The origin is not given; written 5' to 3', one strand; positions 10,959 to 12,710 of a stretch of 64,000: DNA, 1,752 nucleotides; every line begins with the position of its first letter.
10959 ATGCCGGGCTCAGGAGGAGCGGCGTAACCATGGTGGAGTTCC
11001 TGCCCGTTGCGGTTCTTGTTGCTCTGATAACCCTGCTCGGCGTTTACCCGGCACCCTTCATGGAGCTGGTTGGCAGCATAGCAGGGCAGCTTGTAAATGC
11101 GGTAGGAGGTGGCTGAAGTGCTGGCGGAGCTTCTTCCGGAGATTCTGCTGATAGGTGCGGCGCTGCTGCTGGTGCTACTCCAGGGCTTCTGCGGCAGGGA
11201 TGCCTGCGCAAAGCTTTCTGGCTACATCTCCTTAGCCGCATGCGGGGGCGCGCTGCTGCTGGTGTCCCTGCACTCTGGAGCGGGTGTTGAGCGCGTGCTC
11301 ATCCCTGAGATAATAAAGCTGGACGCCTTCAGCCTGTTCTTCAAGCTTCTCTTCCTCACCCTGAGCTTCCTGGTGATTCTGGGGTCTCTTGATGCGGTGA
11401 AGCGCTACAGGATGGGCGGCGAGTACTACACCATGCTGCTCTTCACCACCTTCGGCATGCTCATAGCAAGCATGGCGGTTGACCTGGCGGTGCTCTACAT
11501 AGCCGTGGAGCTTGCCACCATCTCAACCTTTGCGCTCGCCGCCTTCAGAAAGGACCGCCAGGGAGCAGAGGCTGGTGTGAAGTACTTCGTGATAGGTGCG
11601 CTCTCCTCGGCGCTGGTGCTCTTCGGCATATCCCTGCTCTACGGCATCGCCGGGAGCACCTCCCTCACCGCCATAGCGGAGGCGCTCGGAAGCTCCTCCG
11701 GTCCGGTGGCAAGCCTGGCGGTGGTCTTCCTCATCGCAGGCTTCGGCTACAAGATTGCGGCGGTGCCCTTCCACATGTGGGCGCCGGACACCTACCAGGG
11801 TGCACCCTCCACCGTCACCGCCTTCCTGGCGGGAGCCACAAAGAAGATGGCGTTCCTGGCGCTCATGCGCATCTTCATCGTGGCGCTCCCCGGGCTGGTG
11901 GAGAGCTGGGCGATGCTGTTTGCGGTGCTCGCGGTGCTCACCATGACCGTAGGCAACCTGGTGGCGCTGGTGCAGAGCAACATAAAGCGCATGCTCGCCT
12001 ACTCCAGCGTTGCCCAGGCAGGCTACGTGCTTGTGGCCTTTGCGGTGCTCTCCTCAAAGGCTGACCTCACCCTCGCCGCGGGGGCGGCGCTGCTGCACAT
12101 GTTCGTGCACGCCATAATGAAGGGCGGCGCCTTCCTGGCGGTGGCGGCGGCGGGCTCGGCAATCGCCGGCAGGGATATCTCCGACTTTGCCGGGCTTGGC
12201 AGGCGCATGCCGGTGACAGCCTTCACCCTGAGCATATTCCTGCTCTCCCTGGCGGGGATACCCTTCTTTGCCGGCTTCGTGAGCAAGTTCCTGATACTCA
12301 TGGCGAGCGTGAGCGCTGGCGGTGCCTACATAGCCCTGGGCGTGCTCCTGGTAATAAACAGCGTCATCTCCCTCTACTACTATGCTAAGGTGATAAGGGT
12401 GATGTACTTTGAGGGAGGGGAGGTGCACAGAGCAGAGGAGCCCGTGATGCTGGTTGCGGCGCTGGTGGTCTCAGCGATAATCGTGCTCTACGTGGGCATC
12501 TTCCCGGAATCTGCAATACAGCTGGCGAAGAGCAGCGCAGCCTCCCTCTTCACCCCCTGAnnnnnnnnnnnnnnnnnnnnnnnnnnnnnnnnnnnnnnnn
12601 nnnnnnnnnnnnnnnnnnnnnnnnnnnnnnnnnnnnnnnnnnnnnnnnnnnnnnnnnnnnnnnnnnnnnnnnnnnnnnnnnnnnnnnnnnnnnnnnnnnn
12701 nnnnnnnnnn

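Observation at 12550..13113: DUF99/UPF0215 nuclease-like gene translationally coupled to rad50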

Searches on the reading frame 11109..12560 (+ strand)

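Call 3: search_protein_families(library=pfam, proteins=[window:11109-12560:+], max_evalue=0.01)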
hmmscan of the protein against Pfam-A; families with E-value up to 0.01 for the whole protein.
window:11109-12560:+ (483 aa): 1 family
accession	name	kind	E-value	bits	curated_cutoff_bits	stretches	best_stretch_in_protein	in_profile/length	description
PF00361.26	Proton_antipo_M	-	2.4e-66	224.4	21.5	1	123-420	1-293/294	NADH:quinone oxidoreductase/Mrp antiporter, TM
